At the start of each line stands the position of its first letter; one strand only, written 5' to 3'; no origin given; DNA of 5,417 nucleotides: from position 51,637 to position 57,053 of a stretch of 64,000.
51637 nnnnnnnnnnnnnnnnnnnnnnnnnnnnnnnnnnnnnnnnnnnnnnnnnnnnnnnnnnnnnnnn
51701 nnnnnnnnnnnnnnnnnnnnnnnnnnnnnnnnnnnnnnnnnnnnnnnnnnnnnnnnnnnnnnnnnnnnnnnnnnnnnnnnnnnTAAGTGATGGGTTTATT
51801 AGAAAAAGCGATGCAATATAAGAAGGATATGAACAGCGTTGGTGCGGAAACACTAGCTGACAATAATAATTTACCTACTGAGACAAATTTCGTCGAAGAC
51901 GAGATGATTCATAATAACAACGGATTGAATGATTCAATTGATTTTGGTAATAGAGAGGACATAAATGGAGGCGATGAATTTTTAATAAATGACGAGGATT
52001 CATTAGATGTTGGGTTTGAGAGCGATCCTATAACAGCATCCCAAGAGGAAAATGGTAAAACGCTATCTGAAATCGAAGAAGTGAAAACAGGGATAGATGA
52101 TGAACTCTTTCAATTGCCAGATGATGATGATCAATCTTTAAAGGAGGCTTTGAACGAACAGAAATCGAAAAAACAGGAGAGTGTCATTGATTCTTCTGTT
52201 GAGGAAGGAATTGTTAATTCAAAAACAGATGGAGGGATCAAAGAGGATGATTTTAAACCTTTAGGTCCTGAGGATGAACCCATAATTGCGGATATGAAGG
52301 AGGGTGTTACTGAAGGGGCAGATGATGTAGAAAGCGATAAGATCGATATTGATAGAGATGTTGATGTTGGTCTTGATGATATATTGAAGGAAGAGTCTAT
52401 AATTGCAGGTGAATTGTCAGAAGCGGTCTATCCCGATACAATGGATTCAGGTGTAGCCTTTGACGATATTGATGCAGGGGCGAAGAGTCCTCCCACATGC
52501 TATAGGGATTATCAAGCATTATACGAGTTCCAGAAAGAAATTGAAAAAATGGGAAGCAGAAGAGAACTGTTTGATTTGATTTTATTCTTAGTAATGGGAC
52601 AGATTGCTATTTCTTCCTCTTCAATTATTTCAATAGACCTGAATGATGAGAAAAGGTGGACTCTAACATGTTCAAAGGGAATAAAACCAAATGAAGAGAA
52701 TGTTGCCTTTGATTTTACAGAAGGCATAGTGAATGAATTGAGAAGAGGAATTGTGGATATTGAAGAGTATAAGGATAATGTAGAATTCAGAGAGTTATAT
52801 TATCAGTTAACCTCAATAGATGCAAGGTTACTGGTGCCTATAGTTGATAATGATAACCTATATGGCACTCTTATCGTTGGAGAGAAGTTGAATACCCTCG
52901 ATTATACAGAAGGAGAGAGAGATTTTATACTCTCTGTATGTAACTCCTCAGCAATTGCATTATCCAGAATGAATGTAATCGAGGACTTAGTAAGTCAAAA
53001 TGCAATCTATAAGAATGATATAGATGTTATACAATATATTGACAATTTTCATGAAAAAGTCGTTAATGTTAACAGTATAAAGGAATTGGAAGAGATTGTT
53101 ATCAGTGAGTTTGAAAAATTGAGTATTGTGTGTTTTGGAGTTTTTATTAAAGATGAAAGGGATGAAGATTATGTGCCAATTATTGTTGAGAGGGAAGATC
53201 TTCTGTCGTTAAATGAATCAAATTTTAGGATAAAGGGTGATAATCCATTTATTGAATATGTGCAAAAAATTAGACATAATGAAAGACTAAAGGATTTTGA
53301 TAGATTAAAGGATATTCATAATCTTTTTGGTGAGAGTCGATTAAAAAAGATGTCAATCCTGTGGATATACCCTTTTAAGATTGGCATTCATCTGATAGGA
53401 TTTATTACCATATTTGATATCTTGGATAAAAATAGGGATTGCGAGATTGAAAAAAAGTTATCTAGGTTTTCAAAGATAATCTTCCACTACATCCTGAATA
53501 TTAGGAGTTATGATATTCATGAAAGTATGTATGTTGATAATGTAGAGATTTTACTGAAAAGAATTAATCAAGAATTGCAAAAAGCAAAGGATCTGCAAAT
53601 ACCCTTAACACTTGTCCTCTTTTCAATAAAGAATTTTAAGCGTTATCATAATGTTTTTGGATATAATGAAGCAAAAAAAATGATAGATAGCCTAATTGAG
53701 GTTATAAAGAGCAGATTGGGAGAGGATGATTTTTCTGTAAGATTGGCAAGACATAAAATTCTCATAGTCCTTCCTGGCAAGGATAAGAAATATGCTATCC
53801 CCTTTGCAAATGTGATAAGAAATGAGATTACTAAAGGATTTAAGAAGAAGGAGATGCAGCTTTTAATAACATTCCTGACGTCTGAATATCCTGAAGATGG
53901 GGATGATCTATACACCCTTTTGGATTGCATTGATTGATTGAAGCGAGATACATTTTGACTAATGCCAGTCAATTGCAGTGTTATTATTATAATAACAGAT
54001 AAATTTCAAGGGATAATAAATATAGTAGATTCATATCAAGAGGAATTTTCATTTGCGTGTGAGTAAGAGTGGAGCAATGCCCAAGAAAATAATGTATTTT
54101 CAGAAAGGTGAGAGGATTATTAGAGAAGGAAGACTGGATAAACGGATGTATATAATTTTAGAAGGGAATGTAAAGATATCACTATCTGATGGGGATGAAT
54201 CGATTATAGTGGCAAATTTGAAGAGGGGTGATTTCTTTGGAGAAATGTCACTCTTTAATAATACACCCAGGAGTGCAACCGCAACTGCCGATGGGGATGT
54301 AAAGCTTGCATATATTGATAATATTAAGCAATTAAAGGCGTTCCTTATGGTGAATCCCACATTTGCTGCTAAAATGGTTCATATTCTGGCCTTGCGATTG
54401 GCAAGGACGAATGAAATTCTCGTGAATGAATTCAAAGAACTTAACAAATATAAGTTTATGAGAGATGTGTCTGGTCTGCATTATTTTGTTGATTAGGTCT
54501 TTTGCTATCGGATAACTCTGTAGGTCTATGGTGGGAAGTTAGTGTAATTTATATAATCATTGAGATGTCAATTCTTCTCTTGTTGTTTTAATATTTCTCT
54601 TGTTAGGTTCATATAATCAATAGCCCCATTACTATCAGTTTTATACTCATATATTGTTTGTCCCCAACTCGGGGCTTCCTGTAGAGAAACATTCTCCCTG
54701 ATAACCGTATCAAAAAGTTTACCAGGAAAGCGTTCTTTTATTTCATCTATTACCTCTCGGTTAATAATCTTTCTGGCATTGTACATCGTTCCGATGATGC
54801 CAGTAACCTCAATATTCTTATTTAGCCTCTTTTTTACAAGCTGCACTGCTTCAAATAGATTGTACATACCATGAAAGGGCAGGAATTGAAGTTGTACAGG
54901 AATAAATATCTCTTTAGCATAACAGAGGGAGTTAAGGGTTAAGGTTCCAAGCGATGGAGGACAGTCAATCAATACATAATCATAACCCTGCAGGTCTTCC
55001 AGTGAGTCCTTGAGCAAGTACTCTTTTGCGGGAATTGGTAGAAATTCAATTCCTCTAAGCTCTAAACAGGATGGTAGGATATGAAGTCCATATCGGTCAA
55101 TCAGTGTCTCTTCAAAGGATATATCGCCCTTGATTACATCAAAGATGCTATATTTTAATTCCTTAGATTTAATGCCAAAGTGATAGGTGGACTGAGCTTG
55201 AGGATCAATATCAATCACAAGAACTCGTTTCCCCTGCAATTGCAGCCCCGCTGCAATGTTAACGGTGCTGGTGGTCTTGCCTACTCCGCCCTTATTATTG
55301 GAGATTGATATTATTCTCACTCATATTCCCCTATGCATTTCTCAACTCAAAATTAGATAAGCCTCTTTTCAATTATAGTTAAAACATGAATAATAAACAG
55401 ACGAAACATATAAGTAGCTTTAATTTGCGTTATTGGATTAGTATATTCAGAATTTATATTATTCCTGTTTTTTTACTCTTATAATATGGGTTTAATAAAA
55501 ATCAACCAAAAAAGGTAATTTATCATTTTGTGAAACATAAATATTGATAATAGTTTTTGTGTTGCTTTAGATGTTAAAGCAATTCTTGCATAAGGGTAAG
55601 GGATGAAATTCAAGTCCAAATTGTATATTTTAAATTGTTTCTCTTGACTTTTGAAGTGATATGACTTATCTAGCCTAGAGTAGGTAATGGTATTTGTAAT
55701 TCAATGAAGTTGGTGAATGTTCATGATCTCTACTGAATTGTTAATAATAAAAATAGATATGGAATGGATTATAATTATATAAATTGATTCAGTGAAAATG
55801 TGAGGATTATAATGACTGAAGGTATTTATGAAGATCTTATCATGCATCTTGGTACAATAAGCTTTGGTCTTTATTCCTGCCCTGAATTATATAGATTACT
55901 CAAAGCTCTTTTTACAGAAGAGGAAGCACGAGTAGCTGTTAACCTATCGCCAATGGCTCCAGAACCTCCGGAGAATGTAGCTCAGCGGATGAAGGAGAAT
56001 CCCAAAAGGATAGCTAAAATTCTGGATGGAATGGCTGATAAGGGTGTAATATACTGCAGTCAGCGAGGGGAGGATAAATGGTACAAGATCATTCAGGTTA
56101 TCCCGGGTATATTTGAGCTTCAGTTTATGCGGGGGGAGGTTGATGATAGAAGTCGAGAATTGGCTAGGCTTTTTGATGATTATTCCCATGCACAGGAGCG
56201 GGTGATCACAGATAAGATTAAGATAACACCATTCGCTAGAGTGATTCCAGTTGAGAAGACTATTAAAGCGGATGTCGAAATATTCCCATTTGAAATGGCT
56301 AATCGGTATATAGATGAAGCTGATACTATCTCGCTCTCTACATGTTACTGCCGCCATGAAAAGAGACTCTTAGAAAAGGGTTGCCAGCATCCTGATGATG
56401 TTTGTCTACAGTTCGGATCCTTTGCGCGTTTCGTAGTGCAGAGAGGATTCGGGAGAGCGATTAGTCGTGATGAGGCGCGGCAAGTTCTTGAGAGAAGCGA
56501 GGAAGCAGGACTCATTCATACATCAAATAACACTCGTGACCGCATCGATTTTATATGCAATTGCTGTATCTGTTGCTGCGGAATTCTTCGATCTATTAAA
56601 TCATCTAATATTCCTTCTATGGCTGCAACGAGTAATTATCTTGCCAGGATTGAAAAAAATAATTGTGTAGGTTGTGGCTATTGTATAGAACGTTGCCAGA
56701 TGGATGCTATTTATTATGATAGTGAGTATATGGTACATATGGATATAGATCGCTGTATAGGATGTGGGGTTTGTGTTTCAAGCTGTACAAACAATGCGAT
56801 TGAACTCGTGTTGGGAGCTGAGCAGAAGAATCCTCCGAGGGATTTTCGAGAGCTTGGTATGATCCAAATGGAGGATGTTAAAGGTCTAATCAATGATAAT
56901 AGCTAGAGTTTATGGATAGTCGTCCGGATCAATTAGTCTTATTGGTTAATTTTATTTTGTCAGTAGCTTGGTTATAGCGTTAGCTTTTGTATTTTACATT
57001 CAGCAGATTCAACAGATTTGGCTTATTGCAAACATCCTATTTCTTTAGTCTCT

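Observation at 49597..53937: Translationally coupled pair of giant hyper-acidic proteins; the second is GAF-GAF plus a degenerate GGDEF domain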

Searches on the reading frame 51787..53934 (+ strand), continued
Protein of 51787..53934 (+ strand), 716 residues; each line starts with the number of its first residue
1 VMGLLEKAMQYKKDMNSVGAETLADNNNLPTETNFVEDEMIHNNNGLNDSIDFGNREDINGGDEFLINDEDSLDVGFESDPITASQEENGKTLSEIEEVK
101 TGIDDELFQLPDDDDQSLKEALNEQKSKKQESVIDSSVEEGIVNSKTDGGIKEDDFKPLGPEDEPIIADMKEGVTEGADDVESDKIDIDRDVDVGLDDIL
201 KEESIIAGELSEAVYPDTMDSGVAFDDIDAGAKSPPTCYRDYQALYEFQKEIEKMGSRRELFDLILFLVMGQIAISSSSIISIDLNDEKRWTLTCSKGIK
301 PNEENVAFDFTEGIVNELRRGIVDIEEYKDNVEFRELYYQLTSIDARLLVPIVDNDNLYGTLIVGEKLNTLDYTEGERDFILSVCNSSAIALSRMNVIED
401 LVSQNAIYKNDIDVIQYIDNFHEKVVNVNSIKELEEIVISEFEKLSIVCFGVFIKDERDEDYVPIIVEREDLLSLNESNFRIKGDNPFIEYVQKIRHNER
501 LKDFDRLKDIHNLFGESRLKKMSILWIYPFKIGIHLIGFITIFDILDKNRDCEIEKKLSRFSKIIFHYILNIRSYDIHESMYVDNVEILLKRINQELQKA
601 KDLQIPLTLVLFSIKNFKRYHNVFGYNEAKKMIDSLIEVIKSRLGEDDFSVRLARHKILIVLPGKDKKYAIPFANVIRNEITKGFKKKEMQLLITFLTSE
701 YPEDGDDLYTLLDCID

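Call 77: find_related_loci(query=A1, collection=metagenome_contigs, flank=4000)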
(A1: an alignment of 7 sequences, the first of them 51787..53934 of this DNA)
Query A1 (716 aa) in metagenome_contigs; peptide patterns used: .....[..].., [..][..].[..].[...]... (x = any residue, [..] = any of these).
448 stretches matched a pattern; 53 encode a relative of the query (tblastn E <= 1e-3); 53 distinct loci.
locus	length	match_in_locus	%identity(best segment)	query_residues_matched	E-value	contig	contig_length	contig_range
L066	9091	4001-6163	40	2-716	2e-162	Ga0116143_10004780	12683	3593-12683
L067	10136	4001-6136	40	2-716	3e-158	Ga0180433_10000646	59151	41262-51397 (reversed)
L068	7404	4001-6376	37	1-716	6e-151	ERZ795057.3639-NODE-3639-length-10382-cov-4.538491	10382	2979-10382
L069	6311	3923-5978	48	2-716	9e-148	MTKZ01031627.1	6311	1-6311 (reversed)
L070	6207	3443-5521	39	2-716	9e-147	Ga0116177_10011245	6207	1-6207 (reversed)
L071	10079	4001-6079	38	2-716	2e-143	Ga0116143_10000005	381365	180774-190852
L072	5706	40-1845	40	141-716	6e-139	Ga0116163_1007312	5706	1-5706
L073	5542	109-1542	46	239-716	2e-132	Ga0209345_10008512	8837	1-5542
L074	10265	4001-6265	36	2-716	3e-131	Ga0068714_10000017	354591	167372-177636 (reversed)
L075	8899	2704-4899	32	2-716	2e-127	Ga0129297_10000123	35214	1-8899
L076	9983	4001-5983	36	2-716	8e-127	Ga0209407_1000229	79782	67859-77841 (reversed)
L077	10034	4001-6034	34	2-703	2e-121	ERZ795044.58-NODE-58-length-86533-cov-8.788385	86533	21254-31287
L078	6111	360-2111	42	2-716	2e-121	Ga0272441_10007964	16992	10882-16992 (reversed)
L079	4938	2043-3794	42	2-716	3e-120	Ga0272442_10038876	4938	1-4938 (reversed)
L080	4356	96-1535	41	239-716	2e-120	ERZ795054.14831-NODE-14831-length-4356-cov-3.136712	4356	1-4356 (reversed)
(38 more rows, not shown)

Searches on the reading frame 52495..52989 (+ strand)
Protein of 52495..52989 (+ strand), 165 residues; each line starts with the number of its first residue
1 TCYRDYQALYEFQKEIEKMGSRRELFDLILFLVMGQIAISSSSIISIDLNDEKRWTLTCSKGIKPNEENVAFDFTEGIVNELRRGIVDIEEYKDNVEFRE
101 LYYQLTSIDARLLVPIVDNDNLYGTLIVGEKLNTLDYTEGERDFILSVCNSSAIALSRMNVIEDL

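Call 48: search_solved_structures(query=A5, max_evalue=1)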
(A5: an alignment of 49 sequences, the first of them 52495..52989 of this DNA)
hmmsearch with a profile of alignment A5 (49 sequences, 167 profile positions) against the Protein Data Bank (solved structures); distinct sequences matched with E-value up to 1: 30.
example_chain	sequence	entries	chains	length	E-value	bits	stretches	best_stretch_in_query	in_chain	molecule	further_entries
5w10_A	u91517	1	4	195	3.5e-09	39.8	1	42-166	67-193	cGMP-specific phosphodiesterase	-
3ci6_A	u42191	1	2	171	6.9e-08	35.6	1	9-155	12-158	Phosphoenolpyruvate-protein phosphotransferase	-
4mcw_A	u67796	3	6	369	2.3e-07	33.9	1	21-166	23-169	Metal dependent phosphohydrolase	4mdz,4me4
2zmf_A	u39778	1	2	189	1.1e-06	31.7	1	64-164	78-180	cAMP and cAMP-inhibited cGMP 3',5'-cyclic phosphodiesterase 10A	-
3dba_A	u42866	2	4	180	0.00013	24.9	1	67-158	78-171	Cone cGMP-specific 3',5'-cyclic phosphodiesterase subunit alpha' | GafA domain of cone phosphodiesterase 6C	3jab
3jbq_1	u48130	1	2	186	0.00014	24.8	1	67-158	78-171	GafA domain of cone phosphodiesterase 6C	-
6mzb_A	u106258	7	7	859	0.00026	23.9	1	67-159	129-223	Rod cGMP-specific 3',5'-cyclic phosphodiesterase subunit alpha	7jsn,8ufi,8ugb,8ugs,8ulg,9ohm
6x88_A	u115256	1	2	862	0.00041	23.3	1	67-161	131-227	Cone cGMP-specific 3',5'-cyclic phosphodiesterase subunit alpha'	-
3o5y_A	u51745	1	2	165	0.002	21.1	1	95-164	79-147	Sensor protein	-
9cxg_A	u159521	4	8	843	0.0035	20.3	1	67-159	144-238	Cone cGMP-specific 3',5'-cyclic phosphodiesterase subunit alpha'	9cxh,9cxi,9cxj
6mzb_B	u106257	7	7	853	0.0046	19.9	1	67-150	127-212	Rod cGMP-specific 3',5'-cyclic phosphodiesterase subunit beta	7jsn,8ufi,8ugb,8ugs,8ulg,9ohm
1mc0_A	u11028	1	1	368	0.0063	19.5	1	62-160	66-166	3',5'-cyclic nucleotide phosphodiesterase 2A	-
10oz_A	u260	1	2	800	0.009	18.9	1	66-159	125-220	cGMP-specific 3',5'-cyclic phosphodiesterase PDE5-PDE6 chimera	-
3trc_A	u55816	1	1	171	0.011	18.6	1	7-159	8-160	Phosphoenolpyruvate-protein phosphotransferase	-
2vzw_A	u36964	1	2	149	0.016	18.1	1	76-164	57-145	PROBABLE HISTIDINE KINASE RESPONSE REGULATOR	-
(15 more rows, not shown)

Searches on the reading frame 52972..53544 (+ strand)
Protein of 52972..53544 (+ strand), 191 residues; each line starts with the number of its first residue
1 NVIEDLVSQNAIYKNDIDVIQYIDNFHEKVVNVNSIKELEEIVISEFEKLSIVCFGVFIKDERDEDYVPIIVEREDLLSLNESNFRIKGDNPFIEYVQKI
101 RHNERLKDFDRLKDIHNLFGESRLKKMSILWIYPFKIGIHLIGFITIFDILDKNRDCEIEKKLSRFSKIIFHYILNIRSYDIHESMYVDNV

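Call 47: search_solved_structures(query=A4, max_evalue=10)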
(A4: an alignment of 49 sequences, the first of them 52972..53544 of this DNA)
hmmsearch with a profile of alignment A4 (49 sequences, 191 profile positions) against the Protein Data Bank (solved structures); distinct sequences matched with E-value up to 10: 3.
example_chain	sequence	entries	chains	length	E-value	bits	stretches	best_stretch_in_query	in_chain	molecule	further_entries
7k6p_A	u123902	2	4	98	0.19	14.7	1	21-97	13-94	Histone H3.2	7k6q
7xcr_E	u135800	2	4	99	0.44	13.5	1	21-98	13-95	Histone domain-containing protein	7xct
6nj9_A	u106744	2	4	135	1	12.3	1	20-98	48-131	Histone H3.2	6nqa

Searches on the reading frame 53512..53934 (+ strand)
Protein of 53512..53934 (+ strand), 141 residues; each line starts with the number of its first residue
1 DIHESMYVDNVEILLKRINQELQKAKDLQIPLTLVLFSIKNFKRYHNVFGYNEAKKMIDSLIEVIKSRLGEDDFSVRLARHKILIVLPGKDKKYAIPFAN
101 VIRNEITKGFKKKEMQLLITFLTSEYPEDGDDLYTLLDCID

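Call 49: search_solved_structures(query=A6, max_evalue=0.01, show_alignments=2)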
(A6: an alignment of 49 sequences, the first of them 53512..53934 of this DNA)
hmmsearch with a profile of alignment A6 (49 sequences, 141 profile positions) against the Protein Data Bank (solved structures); distinct sequences matched with E-value up to 0.01: 37.
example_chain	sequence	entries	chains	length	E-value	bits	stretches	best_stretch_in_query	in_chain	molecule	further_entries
6eib_A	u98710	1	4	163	7.1e-10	41.9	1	20-118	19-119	Sensory box/GGDEF family protein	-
5m3c_A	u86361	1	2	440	7.1e-09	38.6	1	16-139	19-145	Diguanylate cyclase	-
3icl_A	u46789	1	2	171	1.1e-08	38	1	14-138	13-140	EAL/GGDEF domain protein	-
6hbz_A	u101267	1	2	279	1.1e-08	38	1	19-108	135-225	GGDEF domain protein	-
4zve_A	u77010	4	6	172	9.3e-08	35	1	19-106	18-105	Diguanylate cyclase DosC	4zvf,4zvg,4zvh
4urq_U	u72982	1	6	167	2.2e-06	30.6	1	34-139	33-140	DIGUANYLATE CYCLASE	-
4urg_A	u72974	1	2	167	3e-06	30.1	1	34-139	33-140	DIGUANYLATE CYCLASE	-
3ign_A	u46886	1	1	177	3.3e-06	30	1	18-132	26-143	Diguanylate cyclase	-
6d9m_A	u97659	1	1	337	4.1e-06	29.7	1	17-139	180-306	Fusion protein of Endolysin,Response receiver sensor diguanylate cyclase, GAF domain-conta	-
4urs_A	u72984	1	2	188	4.3e-06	29.6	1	34-139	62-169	DIGUANYLATE CYCLASE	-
6zxm_A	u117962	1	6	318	3.8e-05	26.6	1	14-110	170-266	Putative GGDEF/response regulator receiver domain protein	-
9t28_A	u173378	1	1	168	8.9e-05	25.4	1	19-105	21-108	diguanylate cyclase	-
5euh_A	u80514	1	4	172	0.00011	25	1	18-114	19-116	Putative GGDEF domain membrane protein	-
3i5b_A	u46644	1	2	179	0.00012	25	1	19-105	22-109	WspR response regulator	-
3i5c_A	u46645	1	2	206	0.00014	24.7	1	19-105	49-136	Fusion of General control protein GCN4 and WSPR response regulator protein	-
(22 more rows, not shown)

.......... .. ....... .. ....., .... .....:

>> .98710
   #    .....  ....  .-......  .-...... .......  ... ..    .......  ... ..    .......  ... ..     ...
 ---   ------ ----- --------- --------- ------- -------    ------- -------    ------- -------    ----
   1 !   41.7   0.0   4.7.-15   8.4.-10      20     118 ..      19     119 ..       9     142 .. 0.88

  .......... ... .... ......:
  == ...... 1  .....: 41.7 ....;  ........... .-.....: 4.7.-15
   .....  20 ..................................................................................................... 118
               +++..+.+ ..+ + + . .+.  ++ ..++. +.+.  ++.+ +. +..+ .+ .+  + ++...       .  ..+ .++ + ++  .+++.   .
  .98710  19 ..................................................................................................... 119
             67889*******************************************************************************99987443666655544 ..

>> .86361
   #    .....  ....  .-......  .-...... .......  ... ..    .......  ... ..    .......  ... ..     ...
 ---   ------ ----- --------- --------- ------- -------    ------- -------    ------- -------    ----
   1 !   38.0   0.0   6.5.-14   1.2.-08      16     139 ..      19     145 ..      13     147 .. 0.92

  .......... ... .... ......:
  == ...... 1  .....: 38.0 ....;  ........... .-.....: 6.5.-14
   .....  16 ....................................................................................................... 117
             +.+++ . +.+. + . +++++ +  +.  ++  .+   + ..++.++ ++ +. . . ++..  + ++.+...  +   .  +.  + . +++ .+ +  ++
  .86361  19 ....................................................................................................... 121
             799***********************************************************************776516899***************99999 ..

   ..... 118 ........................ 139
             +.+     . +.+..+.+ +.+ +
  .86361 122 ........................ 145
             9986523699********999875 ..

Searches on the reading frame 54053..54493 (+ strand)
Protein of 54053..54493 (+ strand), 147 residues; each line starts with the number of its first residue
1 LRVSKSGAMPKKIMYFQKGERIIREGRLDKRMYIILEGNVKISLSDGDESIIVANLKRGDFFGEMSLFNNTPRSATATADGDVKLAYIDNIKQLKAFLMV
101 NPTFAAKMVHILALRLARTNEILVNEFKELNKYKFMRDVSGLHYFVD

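Call 5: search_protein_families(library=pfam, proteins=[window:54053-54493:+], max_evalue=1)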
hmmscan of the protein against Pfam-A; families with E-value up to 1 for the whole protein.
window:54053-54493:+ (147 aa): 2 families
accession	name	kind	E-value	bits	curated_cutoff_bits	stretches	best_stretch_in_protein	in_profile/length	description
PF00027.35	cNMP_binding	-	1.3e-22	80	27.5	1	14-90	2-79/89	Cyclic nucleotide-binding domain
PF16162.10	KwaB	-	0.017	15.5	26.3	1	48-136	66-153/186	Kiwa protein KwaB-like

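Call 69: search_protein_families(library=padloc, proteins=[window:54053-54493:+], max_evalue=0.01)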
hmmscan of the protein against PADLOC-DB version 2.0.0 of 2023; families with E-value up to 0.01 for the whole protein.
window:54053-54493:+ (147 aa): 5 families
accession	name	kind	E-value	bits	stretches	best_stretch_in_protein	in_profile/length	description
PDLC00731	Effector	-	5.8e-12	43.2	1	11-123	40-148/306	TIR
PDLC02371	PycTIR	-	1.4e-11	42.3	1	12-124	38-146/288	-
PDLC00732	Effector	-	5.9e-10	36.6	1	11-123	36-144/301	TIR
PDLC00734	PycC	-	1e-06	26.2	1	12-90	34-113/374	Pycsar cyclase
PDLC00730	Effector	-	1.5e-06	25.7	1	12-83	57-125/299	TIR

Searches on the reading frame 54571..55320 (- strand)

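Call 5: search_protein_families(library=pfam, proteins=[window:54571-55320:-], max_evalue=1)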
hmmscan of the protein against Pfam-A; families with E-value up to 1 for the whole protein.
window:54571-55320:- (250 aa): 12 families
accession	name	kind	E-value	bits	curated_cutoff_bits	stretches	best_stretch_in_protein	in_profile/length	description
PF13614.12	AAA_31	-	3.1e-49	167.8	27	1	1-172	1-177/177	AAA domain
PF01656.29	CbiA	-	1.9e-21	76.7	25.4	1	4-222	1-124/125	CobQ/CobB/MinD/ParA nucleotide binding domain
PF00142.24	Fer4_NifH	-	8.1e-16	58.7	25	2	9-64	7-60/271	4Fe-4S iron sulfur cluster binding proteins, NifH/frxC family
PF10609.15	ParA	-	3.1e-10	40.3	27.1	1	2-43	4-45/246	NUBPL iron-transfer P-loop NTPase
PF06564.18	CBP_BcsQ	-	7e-10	39.3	21.3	1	1-239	1-229/234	Cellulose biosynthesis protein BcsQ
PF09140.17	MipZ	-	2.5e-09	37.3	20.7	1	3-48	2-47/262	ATPase MipZ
PF02374.21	ArsA_ATPase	-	2.8e-08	33.8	24.3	1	1-43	1-42/305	Anion-transporting ATPase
PF07015.17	VirC1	-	1.9e-05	24.6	24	1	1-39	1-39/231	VirC1 protein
PF03029.23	ATP_bind_1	-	0.0029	17.8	27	1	12-51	6-46/240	Conserved hypothetical ATP binding protein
PF03308.22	MeaB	-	0.0074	15.8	23.1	1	12-44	43-75/273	Methylmalonyl Co-A mutase-associated GTPase MeaB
PF00448.28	SRP54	-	0.2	11.7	22.7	1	12-39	11-38/196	SRP54-type protein, GTPase domain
PF02606.20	LpxK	-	0.36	10.3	27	1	2-36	36-71/328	Tetraacyldisaccharide-1-P 4'-kinase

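Call 69: search_protein_families(library=padloc, proteins=[window:54571-55320:-], max_evalue=0.01)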
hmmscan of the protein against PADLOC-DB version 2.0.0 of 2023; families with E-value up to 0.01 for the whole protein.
window:54571-55320:- (250 aa): 2 families
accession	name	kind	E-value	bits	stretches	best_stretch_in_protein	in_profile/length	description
PDLC04559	PDC-M28B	-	6.9e-07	26.7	1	9-39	136-166/438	-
PDLC04560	PDC-M28B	-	0.0046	14.4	1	4-42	17-55/327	-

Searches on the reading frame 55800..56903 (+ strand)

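Call 5: search_protein_families(library=pfam, proteins=[window:55800-56903:+], max_evalue=1)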
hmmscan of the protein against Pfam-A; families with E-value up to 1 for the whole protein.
window:55800-56903:+ (368 aa): 14 families
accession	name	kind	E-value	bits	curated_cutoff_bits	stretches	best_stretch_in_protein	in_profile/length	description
PF00037.32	Fer4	-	1.8e-11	43.8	21.1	2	315-335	4-24/24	4Fe-4S binding domain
PF14697.11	Fer4_21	-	1.1e-10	41.9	35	1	282-336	1-59/59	4Fe-4S dicluster domain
PF12838.12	Fer4_7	-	4.3e-09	37.1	27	2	288-333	1-52/52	4Fe-4S dicluster domain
PF12837.12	Fer4_6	-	4.3e-08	33.2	25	2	311-334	1-24/24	4Fe-4S binding domain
PF13187.11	Fer4_9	-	6.7e-07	29.7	27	1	288-334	1-52/52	4Fe-4S dicluster domain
PF12797.12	Fer4_2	-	1.2e-05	25.4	24.5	2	311-329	2-20/22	4Fe-4S binding domain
PF13237.11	Fer4_10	-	1.4e-05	25.3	25.5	1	283-329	3-52/53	4Fe-4S dicluster domain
PF13484.11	Fer4_16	-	0.00029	22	30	2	318-341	1-22/66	4Fe-4S double cluster binding domain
PF13459.11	Fer4_15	-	0.0016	19.5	22.4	1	312-331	1-20/66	4Fe-4S single cluster domain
PF12800.12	Fer4_4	-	0.0061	17.3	24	1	317-330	2-15/17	4Fe-4S binding domain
PF13183.11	Fer4_8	-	0.0068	17.4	27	1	316-350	2-33/68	4Fe-4S dicluster domain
PF17179.9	Fer4_22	-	0.023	15.9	27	2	276-301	68-93/95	4Fe-4S dicluster domain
PF01978.25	TrmB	-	0.27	11.6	25.6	0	38-99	6-66/68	Sugar-specific transcriptional regulator TrmB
PF25160.1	LdpA_Fe-S-bd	-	0.57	10.5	27.6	1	317-335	26-44/49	LdpA Fe-S cluster-binding domain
